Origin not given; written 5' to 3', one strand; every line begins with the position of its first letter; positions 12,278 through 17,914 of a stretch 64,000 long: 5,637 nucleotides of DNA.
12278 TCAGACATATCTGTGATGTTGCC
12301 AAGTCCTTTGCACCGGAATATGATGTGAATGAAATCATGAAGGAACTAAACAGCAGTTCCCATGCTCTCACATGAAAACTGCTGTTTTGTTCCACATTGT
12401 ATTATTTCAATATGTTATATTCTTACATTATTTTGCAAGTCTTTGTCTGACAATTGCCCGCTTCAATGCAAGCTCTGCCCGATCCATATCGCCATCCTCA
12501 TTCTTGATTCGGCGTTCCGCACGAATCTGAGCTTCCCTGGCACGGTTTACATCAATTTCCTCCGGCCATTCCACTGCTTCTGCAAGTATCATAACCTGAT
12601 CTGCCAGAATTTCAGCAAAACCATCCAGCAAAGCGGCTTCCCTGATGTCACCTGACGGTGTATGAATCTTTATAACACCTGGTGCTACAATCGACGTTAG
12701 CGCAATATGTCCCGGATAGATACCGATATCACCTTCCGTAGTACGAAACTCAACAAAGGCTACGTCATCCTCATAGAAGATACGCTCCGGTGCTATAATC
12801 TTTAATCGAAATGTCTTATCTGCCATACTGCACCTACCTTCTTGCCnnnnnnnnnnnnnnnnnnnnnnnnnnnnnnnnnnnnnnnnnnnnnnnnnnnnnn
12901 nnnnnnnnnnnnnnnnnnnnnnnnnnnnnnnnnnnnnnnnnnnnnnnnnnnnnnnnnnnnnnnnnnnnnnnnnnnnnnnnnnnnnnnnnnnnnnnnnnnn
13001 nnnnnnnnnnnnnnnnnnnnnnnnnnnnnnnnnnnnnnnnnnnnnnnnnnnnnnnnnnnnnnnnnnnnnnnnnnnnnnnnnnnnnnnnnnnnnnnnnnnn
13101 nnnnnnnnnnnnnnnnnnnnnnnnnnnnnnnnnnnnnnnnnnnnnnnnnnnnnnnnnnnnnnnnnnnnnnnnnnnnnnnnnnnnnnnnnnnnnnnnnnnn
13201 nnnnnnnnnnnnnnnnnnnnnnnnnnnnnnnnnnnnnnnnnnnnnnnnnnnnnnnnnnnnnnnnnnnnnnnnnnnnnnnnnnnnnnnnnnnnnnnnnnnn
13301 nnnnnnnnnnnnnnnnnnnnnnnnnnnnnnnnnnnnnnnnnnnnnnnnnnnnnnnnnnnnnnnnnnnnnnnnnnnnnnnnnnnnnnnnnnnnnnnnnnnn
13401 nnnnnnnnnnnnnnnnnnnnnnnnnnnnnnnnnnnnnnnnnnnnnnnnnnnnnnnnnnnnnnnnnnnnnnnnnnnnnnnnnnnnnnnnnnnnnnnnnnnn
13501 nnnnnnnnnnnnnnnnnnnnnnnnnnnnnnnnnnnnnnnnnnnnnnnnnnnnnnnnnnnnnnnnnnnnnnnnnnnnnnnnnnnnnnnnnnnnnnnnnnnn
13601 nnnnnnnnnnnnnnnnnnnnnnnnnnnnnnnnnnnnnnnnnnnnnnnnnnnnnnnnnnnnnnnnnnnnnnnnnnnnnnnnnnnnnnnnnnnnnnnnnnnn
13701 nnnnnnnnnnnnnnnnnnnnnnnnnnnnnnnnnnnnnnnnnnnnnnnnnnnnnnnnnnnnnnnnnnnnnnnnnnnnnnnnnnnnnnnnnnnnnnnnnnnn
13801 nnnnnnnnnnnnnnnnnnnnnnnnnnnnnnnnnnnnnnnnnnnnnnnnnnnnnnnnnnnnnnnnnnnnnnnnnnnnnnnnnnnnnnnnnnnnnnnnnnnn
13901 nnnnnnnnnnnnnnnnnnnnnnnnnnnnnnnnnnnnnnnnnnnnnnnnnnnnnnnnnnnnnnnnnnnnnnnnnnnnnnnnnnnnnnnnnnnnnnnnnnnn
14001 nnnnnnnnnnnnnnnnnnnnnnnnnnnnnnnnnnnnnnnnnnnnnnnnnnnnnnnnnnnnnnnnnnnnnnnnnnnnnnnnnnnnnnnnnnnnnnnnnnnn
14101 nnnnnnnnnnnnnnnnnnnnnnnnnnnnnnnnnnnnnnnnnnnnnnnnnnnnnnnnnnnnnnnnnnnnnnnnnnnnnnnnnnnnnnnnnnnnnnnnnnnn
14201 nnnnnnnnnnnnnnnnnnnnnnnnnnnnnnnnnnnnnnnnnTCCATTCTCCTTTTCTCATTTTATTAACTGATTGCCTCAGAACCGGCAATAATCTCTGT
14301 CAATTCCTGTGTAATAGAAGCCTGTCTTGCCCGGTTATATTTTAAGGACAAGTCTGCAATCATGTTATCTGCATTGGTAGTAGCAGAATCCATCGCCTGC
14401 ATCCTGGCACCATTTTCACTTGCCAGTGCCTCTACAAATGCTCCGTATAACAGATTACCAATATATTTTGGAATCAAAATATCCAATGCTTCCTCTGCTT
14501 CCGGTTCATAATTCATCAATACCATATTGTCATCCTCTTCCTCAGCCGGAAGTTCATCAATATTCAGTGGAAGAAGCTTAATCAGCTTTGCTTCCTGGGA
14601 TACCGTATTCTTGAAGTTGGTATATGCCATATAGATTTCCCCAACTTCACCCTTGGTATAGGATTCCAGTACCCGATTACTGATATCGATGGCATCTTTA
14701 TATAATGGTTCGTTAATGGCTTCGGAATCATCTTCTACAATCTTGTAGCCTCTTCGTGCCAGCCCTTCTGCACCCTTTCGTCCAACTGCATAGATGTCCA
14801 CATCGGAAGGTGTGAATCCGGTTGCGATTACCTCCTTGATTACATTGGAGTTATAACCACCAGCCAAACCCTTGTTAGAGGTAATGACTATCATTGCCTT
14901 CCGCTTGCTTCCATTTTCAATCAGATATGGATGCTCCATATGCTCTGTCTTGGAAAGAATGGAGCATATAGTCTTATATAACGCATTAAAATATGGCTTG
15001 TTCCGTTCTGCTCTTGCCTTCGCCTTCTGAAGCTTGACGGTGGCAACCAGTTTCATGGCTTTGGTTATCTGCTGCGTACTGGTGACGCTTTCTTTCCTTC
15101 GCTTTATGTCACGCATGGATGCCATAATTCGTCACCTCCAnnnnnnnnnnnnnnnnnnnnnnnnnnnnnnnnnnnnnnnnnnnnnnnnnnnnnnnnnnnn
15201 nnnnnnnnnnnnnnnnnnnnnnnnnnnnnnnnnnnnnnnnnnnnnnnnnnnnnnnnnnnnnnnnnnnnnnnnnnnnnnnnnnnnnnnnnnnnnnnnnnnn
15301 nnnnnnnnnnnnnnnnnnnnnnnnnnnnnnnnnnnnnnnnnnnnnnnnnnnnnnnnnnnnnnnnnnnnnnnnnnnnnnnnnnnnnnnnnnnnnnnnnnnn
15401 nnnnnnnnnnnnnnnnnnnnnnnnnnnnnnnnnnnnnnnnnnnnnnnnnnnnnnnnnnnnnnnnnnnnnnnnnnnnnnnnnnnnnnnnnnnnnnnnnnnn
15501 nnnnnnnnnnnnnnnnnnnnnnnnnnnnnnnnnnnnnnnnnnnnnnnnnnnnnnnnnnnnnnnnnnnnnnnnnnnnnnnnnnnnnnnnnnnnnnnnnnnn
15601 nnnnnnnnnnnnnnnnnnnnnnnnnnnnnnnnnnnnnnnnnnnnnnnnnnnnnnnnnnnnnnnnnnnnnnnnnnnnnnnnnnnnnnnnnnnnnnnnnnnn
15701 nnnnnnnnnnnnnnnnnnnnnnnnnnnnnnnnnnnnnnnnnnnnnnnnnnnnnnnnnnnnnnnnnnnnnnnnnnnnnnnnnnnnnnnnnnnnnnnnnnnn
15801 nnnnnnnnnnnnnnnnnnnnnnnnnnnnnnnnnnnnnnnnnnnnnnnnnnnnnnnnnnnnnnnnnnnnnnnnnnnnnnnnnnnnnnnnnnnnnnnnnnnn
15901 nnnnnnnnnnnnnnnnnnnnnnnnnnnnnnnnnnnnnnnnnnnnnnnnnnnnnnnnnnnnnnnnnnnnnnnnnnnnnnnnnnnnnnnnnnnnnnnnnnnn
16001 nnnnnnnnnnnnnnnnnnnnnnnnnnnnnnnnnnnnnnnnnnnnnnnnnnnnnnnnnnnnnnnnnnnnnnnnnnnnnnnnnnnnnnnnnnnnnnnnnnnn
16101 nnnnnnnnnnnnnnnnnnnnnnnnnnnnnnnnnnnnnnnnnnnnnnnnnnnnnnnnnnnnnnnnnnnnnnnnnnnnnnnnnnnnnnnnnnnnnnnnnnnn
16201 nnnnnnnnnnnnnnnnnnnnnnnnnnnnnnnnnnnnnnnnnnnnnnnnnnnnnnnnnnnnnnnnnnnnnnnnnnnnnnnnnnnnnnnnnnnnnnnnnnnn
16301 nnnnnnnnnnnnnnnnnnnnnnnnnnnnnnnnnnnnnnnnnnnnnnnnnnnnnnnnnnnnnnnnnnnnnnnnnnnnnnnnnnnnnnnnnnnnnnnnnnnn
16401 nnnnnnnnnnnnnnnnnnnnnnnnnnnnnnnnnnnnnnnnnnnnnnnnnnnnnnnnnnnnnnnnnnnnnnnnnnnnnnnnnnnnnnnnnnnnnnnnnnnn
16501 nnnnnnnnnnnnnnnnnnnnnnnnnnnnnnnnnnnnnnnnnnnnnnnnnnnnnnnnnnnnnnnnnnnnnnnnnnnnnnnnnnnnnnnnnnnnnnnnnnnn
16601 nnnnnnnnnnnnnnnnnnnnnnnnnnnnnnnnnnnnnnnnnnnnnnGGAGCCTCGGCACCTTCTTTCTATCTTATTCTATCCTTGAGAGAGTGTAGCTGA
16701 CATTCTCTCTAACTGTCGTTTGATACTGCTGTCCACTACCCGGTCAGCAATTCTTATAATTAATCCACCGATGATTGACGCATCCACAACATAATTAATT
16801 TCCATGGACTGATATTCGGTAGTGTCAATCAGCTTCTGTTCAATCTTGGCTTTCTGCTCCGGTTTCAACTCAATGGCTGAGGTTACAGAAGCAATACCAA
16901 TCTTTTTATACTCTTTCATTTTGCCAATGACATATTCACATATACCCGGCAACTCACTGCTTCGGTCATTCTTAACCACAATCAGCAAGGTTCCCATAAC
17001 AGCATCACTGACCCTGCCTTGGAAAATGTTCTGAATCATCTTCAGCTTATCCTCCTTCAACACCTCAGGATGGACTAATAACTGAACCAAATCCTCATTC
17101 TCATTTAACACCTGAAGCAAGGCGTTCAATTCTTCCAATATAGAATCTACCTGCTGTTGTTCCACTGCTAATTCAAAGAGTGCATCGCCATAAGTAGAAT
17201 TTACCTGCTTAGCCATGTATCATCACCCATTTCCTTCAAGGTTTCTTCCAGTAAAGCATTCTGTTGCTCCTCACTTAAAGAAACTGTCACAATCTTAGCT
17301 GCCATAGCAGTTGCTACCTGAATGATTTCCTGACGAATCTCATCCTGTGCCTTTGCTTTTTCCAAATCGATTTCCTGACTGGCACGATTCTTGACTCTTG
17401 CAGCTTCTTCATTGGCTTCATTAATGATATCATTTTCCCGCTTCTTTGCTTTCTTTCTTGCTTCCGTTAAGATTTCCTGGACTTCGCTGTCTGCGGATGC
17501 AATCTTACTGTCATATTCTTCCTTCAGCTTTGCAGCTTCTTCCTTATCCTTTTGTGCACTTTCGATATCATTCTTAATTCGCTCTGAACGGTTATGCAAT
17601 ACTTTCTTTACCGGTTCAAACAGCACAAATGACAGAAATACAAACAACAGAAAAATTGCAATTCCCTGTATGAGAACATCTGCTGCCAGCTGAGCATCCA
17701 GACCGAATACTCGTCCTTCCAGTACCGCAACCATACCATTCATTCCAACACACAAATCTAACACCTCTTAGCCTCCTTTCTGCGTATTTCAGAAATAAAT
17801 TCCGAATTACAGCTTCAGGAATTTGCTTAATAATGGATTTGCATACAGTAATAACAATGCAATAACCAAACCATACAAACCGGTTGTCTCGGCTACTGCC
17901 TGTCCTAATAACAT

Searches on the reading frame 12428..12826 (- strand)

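Call 78: search_protein_families(library=pfam, proteins=[window:12428-12826:-], max_evalue=0.001)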
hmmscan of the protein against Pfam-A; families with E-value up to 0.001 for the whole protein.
window:12428-12826:- (132 aa): 2 families
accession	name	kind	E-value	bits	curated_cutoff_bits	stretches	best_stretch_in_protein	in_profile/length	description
PF02823.21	ATP-synt_DE_N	-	1.3e-21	76.8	27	1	6-84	1-79/80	ATP synthase, Delta/Epsilon chain, beta-sandwich domain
PF00401.25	ATP-synt_DE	-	8.6e-10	39.1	24.6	1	89-131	1-46/47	ATP synthase, Delta/Epsilon chain, long alpha-helix domain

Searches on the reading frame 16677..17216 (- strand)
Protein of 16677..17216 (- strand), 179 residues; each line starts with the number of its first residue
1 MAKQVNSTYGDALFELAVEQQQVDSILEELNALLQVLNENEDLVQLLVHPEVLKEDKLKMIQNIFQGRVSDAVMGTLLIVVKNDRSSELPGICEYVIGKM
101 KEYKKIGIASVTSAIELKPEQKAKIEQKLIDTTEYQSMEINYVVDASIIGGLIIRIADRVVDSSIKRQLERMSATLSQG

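Call 81: search_protein_families(library=pfam, proteins=[window:16677-17216:-], max_evalue=0.001)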
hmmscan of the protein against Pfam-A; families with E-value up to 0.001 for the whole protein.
window:16677-17216:- (179 aa): 1 family
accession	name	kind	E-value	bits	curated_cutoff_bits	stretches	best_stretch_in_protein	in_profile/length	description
PF00213.23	OSCP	-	4.3e-45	154.3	22.3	1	5-176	1-172/172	ATP synthase delta (OSCP) subunit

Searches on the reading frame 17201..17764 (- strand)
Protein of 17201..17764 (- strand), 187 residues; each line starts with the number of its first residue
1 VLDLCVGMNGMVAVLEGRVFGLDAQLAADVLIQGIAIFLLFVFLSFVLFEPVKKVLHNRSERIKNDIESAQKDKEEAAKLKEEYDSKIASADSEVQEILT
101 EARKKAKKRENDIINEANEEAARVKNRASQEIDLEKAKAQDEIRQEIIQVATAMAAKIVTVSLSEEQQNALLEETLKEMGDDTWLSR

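Call 81: search_protein_families(library=pfam, proteins=[window:17201-17764:-], max_evalue=0.001)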
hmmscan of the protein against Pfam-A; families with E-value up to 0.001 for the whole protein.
window:17201-17764:- (187 aa): 1 family
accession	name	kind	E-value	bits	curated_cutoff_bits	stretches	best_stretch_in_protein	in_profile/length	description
PF00430.23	ATP-synt_B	-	4.2e-24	85.6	28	1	32-159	4-131/132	ATP synthase B/B' CF(0)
